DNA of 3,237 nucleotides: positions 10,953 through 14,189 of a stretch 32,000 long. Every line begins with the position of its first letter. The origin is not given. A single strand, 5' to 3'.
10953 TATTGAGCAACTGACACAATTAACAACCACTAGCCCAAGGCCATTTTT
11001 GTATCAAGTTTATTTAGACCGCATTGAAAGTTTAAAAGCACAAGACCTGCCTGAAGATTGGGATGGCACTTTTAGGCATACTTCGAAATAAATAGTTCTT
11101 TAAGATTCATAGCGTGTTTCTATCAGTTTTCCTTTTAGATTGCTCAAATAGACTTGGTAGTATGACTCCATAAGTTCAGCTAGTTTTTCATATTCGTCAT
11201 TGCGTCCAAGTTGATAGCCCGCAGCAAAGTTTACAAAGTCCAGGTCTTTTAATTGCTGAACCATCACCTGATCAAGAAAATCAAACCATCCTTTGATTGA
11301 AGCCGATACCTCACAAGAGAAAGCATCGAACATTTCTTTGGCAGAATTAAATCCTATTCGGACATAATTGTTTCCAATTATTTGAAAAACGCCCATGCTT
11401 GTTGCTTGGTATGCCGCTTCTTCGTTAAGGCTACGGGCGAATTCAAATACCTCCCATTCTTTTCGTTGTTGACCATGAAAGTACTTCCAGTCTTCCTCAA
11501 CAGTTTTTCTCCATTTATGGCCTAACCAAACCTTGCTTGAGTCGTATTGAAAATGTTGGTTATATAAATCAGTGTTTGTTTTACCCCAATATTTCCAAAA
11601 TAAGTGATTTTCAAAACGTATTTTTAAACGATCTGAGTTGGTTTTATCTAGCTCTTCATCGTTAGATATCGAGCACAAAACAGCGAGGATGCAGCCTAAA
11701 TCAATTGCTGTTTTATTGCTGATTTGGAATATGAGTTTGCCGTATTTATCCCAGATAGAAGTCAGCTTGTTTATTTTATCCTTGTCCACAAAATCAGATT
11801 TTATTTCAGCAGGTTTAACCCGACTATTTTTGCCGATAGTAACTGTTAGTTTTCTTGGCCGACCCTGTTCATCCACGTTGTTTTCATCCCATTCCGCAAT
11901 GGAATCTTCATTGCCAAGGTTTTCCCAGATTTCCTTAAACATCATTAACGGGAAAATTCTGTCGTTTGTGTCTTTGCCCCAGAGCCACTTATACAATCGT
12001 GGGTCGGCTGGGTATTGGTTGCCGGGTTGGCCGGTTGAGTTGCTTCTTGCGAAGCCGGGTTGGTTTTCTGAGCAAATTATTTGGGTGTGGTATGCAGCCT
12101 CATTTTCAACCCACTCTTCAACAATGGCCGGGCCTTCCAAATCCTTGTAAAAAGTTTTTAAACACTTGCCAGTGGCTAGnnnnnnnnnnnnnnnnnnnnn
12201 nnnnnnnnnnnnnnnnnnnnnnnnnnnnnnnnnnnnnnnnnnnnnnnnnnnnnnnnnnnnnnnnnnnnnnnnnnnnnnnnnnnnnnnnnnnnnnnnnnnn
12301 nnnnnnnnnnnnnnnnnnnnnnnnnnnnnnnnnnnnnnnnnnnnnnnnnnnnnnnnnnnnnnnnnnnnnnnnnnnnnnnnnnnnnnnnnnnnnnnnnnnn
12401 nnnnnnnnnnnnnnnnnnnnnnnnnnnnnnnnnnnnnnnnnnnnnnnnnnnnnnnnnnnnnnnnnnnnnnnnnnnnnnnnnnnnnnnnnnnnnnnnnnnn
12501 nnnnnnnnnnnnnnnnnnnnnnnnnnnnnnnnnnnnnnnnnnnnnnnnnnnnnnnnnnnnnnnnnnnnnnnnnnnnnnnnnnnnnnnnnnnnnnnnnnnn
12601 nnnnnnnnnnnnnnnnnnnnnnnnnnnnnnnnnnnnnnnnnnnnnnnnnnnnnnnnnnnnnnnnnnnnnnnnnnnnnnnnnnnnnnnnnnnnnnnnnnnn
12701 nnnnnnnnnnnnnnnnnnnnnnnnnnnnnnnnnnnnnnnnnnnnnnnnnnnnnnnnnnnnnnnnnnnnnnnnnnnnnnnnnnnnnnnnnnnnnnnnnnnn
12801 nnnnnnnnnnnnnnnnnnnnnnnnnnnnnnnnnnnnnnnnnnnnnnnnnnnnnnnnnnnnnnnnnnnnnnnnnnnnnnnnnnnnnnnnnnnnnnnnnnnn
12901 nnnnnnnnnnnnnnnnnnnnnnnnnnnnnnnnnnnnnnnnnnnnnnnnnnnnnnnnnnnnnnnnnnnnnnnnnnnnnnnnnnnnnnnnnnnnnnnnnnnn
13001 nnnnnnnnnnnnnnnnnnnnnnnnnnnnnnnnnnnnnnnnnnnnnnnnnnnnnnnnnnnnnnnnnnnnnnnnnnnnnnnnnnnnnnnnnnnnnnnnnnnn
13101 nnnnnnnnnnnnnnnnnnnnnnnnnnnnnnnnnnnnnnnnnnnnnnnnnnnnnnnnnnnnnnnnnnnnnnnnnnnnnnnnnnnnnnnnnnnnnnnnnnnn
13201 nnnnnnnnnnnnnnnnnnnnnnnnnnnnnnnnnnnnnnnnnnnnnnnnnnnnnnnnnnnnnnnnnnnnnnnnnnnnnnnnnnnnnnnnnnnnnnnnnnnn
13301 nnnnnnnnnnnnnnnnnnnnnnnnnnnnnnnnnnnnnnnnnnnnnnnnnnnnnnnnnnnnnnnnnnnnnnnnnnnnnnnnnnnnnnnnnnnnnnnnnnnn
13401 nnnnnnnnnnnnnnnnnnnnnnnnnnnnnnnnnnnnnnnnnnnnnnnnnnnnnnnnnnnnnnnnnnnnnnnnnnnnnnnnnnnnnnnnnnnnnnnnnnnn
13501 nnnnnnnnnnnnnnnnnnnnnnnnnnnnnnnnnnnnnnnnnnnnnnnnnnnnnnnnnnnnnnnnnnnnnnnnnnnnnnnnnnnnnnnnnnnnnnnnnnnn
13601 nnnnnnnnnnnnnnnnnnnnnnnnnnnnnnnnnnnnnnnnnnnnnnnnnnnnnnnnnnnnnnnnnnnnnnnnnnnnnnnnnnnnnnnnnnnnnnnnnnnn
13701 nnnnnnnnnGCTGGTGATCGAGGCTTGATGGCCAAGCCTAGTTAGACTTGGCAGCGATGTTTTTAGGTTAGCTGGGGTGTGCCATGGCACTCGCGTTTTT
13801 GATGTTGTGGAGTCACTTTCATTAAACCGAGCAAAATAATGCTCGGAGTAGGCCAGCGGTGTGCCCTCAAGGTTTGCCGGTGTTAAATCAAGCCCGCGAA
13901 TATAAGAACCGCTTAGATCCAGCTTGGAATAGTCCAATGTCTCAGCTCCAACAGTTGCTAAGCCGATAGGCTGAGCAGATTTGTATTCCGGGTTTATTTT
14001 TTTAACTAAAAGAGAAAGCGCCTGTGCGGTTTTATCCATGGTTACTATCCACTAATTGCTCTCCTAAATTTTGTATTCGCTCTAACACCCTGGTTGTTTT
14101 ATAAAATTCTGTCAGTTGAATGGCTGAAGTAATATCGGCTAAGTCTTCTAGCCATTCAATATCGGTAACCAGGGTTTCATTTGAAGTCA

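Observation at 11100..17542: KAP NTPase translationally coupled to a WD40/muramidase-like fusion, plus a divergent SH3b-muramidase paralog: candidate split NLR/STAND-like system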

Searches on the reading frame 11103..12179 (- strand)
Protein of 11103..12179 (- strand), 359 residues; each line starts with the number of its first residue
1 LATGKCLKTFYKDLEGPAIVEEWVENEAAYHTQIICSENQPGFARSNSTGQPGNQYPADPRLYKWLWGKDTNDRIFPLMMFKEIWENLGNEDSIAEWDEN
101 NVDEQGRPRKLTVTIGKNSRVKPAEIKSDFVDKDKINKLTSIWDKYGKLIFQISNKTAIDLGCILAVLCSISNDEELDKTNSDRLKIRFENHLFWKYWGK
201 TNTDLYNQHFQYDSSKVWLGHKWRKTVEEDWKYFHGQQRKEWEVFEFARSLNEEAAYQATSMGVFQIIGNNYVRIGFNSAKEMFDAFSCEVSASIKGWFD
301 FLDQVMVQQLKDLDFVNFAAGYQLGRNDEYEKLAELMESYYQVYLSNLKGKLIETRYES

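Call 7: search_protein_families(library=pfam, proteins=[window:11103-12149:-], max_evalue=1)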
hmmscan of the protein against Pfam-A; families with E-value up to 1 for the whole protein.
seq(349 aa): 1 family
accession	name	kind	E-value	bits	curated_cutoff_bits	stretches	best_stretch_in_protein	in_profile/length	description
PF11860.13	Muramidase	-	3.5e-26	93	22.3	1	170-332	19-172/175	N-acetylmuramidase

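Call 24: find_homologous_proteins(query=window:11103-12179:-)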
Query seq(359 aa) (359 aa): 28 proteins with E <= 0.001 among 704 candidates.
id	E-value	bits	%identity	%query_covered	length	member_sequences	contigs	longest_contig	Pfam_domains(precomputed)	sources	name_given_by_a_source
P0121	7.1e-60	221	48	58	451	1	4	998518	PF11860.14,PF06347.20,PF08239.18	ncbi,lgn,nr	ncbi:MAG: DUF3380 domain-containing protein [Calditrichaeota bacterium]|nr:MAG: DUF3380 domain-conta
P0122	1.3e-59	220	48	58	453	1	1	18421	PF11860.14,PF06347.20,PF08239.18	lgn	-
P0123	1.4e-58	217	48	58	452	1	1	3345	PF11860.14,PF06347.20,PF08239.18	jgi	jgi:uncharacterized protein YgiM (DUF1202 family)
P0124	1.2e-57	214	51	51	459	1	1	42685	PF11860.14,PF06347.20,PF08239.18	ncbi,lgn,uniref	ncbi:N-acetylmuramidase domain-containing protein [Alteromonas sp. 14N.309.X.WAT.G.H12]|uniref:N-ace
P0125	2.6e-56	210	49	51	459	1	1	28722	PF11860.14,PF06347.20,PF08239.18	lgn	-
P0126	2.8e-56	209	49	51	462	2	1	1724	PF11860.14,PF06347.20,PF08239.18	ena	-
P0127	2.1e-53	200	47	52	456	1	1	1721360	PF11860.14,PF06347.20,PF08239.18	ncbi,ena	-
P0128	6.1e-53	198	44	55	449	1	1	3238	PF11860.14,PF06347.20,PF08239.18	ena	-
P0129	1.7e-52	197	49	51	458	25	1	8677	PF11860.14,PF06347.20,PF08239.18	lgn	-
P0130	2.2e-52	197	36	80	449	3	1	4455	PF11860.14,PF06347.20,PF08239.18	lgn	-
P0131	1.5e-51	194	37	74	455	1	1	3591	PF11860.14,PF06347.20,PF08239.18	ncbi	ncbi:MAG: SH3 domain-containing protein [bacterium]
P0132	3.1e-51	193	43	58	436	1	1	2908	PF11860.14,PF06347.20,PF08239.18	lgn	-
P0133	7.5e-51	192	44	58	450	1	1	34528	PF11860.14,PF06347.20,PF08239.18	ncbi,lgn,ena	-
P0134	9.7e-51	191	42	58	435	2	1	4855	PF11860.14,PF06347.20,PF08239.18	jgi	jgi:uncharacterized protein YgiM (DUF1202 family)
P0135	5.9e-50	189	43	58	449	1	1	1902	PF11860.14,PF06347.20,PF08239.18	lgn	-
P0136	1.1e-49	188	39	62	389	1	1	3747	PF11860.14,PF08239.18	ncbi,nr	ncbi:MAG: DUF3380 domain-containing protein [Calditrichaeota bacterium]|nr:MAG: DUF3380 domain-conta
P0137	5.7e-49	185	43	58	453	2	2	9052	PF11860.14,PF06347.20,PF08239.18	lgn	-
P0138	5.5e-48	182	40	65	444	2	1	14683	PF11860.14,PF06347.20,PF08239.18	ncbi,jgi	-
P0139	1.2e-44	171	42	58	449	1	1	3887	PF11860.14,PF06347.20,PF08239.18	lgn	-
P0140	3.6e-40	156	44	53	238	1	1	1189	PF11860.14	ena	-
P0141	5.4e-40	156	40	58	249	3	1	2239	PF11860.14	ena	-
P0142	6.6e-40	156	49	42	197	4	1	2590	PF11860.14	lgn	-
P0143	7.1e-38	149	37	61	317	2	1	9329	PF11860.14,PF08239.18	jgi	jgi:hypothetical protein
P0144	3.7e-37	147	41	51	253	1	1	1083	PF11860.14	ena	-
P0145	2.5e-35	141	39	51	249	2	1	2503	PF11860.14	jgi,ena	-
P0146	3.4e-33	133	37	57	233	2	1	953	PF11860.14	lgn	-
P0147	2.1e-23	101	34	55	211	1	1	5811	PF11860.14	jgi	jgi:hypothetical protein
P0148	5.1e-23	100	35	55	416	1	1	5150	PF11860.14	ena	-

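Call 48: find_encoding_contigs(protein=P0127, flank=6000, max_places=2)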
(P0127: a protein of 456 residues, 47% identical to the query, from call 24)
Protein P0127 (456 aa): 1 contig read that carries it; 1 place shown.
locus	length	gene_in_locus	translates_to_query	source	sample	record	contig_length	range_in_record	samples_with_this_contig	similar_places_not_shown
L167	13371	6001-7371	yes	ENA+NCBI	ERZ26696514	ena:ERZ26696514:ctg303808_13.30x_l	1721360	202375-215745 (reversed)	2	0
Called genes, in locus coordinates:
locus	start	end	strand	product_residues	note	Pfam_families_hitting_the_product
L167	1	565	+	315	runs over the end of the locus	PF13379:NMT1_2, PF09084:NMT1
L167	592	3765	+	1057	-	PF13596:PAS_10 (faint), PF08448:PAS_4, PF00512:HisKA, PF02518:HATPase_c, PF00072:Response_reg, PF01627:Hpt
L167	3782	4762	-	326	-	PF00248:Aldo_ket_red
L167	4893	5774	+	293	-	PF00126:HTH_1, PF03466:LysR_substrate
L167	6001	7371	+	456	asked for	PF06347:SH3_4 (faint), PF08239:SH3_3, PF11860:Muramidase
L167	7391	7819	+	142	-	PF11351:GTA_holin_3TM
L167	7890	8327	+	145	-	PF01880:Desulfoferrodox (weak)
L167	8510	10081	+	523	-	PF14200:RicinB_lectin_2 (weak), PF02156:Glyco_hydro_26 (faint)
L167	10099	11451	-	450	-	PF01882:DUF58, PF13519:VWA_2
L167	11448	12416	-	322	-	PF20030:bpMoxR, PF05496:RuvB_N (faint), PF00158:Sigma54_activat (weak), PF00004:AAA (faint), PF07726:AAA_3, PF07728:AAA_5, PF17863:AAA_lid_2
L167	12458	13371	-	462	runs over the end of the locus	PF14258:DUF4350 (weak)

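Call 49: find_encoding_contigs(protein=P0124, flank=6000, max_places=2)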
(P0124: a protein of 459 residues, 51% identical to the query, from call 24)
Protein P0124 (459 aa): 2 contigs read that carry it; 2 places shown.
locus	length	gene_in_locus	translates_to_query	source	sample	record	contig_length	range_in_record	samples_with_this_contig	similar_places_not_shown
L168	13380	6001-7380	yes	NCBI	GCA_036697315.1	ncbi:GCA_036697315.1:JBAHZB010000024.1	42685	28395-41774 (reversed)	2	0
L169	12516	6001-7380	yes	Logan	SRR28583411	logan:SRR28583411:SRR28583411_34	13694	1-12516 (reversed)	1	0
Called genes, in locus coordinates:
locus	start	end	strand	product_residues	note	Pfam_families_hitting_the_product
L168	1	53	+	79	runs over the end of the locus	PF09932:DUF2164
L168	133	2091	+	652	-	PF00270:DEAD, PF04851:ResIII, PF00271:Helicase_C, PF16124:RecQ_Zn_bind (weak)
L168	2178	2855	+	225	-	-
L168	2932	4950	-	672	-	-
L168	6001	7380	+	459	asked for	PF06347:SH3_4 (faint), PF08239:SH3_3, PF11860:Muramidase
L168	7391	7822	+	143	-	PF11351:GTA_holin_3TM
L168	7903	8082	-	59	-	-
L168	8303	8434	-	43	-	-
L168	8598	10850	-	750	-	PF07715:Plug, PF00593:TonB_dep_Rec_b-barrel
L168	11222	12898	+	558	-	PF16655:PhoD_N, PF16656:Pur_ac_phosph_N (weak), PF09423:PhoD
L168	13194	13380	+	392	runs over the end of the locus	PF01590:GAF (weak), PF00512:HisKA, PF02518:HATPase_c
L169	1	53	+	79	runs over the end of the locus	PF09932:DUF2164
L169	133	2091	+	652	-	PF00270:DEAD, PF04851:ResIII, PF00271:Helicase_C, PF16124:RecQ_Zn_bind (weak)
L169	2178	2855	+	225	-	-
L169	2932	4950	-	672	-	-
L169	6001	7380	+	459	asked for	PF06347:SH3_4 (faint), PF08239:SH3_3, PF11860:Muramidase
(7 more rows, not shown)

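Call 50: find_encoding_contigs(protein=P0121, flank=6000, max_places=2)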
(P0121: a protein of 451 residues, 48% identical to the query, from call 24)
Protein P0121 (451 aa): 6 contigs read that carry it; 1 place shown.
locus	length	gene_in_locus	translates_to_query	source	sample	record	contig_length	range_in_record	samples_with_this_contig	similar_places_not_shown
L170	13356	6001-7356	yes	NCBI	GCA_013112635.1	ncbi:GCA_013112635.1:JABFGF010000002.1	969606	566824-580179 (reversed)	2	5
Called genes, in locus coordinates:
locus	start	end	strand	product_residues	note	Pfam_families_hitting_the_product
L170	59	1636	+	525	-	PF04389:Peptidase_M28, PF01546:Peptidase_M20 (faint)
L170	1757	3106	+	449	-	PF11376:DUF3179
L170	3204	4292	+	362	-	PF00487:FA_desaturase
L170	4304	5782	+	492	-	PF17767:NAPRTase_N, PF02749:QRPTase_N (weak), PF04095:NAPRTase, PF17956:NAPRTase_C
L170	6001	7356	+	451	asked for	PF06347:SH3_4 (faint), PF08239:SH3_3, PF11860:Muramidase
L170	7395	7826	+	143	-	PF11351:GTA_holin_3TM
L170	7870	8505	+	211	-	PF09360:zf-CDGSH, PF06902:Fer4_19, PF09360:zf-CDGSH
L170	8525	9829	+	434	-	PF07690:MFS_1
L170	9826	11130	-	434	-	PF18990:DUF5723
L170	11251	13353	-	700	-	-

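Call 72: predict_structure(alignment_id=A6)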
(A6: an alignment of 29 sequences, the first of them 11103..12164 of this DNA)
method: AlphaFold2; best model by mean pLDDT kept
length: 354 residues; sequences in the alignment: 29
mean_pLDDT: 75.1   pTM: 0.62
mean pLDDT of the five models: 75.1, 73.7, 73.4, 73.1, 71.5
residues with pLDDT >= 90: 181; 70-90: 32; 50-70: 61; < 50: 80
segments of 3 or more residues with pLDDT < 50: 1-58, 70-72, 114-124
pLDDT, mean of each block of 10 residues (from residue 1): 28 34 38 32 31 44 51 54 54 69 65 45 67 92 95 97 85 67 96 98 97 93 97 95 98 92 94 96 92 95 97 86 88 95 79 52
secondary structure, 60 per line:
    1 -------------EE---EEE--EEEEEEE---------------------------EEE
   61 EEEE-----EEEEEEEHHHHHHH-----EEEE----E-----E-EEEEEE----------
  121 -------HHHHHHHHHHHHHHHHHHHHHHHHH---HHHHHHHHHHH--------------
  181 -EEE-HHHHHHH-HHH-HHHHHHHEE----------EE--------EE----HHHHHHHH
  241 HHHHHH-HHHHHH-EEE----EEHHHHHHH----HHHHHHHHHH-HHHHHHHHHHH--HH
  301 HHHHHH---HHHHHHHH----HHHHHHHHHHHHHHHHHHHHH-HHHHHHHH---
elements in order: E19-21 E24-30 E58-64 E70-76 H77-83 E89-92 E105-110 H128-152 H156-166 E182-184 H186-192 H198-204 H233-246 H248-253 E255-257 H264-270 H275-284 H286-296 H299-306 H310-317 H322-342 H344-351

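Call 75: fold_search(model_id=the predicted structure, library=pdb)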
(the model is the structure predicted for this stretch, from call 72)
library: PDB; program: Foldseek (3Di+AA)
matches with E <= 10: 93; with E <= 0.001: 7
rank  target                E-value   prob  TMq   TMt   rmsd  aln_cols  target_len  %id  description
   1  7rum_A                2.4e-08  1.00  0.45  0.59   3.7       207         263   21  Endolysin from Escherichia coli O157:H7 phage FTEbC1, LysT84 (released 2022-02-09)
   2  7rum_B                4.3e-08  1.00  0.44  0.58   4.0       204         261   20  Endolysin from Escherichia coli O157:H7 phage FTEbC1, LysT84 (released 2022-02-09)
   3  7q4s_AAA              5.3e-08  1.00  0.42  0.76   4.1       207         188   18  Structure of the Pseudomonas aeruginosa bacteriophage JG004 endolysin Pae87, apo form. (released 2022-02-23)
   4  7q4t_AAA              1.0e-07  1.00  0.42  0.77   4.0       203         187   18  Structure of the Pseudomonas aeruginosa bacteriophage JG004 endolysin Pae87 bound to a peptidoglycan fragment. (released 2022-02-23)
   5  5nm7_A                1.4e-07  1.00  0.46  0.61   3.3       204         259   19  Crystal structure of Burkholderia AP3 phage endolysin (released 2018-02-14)
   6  7q4s_BBB              1.5e-07  1.00  0.43  0.79   4.2       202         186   18  Structure of the Pseudomonas aeruginosa bacteriophage JG004 endolysin Pae87, apo form. (released 2022-02-23)
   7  5nm7_G                1.8e-07  1.00  0.45  0.60   3.4       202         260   18  Crystal structure of Burkholderia AP3 phage endolysin (released 2018-02-14)
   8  5anz                  3.0e-01  0.69  0.23  0.21   7.4       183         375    8  Crystal Structure of SltB3 from Pseudomonas aeruginosa. (released 2016-07-20)
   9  7qvd                  4.7e-01  0.44  0.22  0.21   8.3       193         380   13  X-ray structure of the lytic transglycosylase SltB2 from Pseudomonas aeruginosa (released 2023-08-16)
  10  4c5f_A                5.5e-01  0.10  0.16  0.17  17.9       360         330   11  Structure of Lytic Transglycosylase MltC from Escherichia coli at 2.3 A resolution. (released 2014-07-23)
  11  5ao8_A                6.1e-01  0.47  0.22  0.21   7.6       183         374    7  Crystal Structure of SltB3 from Pseudomonas aeruginosa in complex with NAG-NAM-pentapeptide (released 2016-07-20)
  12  4cfo_A                6.4e-01  0.08  0.16  0.17  17.1       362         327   11  Structure of Lytic Transglycosylase MltC from Escherichia coli in complex with tetrasaccharide at 2.9 A resolution. (released 2014-07-23)
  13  5aa4_C                9.3e-01  0.25  0.25  0.22  20.9       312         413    8  Crystal structure of MltF from Pseudomonas aeruginosa in complex with cell-wall tetrapeptide (released 2016-10-12)
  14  4owd                  1.0e+00  0.16  0.23  0.19  12.5       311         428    8  Crystal structure of MltF from Pseudomonas aeruginosa complexed with cysteine (released 2015-03-18)
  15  3gxk_D                1.1e+00  0.30  0.22  0.38  11.3       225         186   10  The crystal structure of g-type lysozyme from Atlantic cod (Gadus morhua L.) in complex with NAG oligomers sheds new l (released 2009-10-20)
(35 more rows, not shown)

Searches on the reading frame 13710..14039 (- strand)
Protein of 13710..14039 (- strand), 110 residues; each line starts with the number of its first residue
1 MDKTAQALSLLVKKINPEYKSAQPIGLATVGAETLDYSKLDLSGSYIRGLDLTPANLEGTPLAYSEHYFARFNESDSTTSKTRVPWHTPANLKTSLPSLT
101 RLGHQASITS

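Call 7: search_protein_families(library=pfam, proteins=[window:13710-14039:-], max_evalue=1)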
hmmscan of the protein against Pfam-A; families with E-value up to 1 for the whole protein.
seq(110 aa): 0 families

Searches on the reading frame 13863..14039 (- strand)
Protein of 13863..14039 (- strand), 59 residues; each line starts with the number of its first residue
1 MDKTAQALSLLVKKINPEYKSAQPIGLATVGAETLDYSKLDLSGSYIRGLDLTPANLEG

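Call 35: find_homologous_proteins(query=A3, max_evalue=0.01)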
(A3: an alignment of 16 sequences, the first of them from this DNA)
Query A3 (16 sequences) (59 aa, profile of the alignment): 2 proteins with E <= 0.01 among 760 candidates.
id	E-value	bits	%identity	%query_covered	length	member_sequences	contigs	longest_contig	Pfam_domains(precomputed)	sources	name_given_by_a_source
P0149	3.2e-10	57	38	88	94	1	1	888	-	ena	-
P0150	3.1e-7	48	31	85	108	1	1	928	-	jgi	-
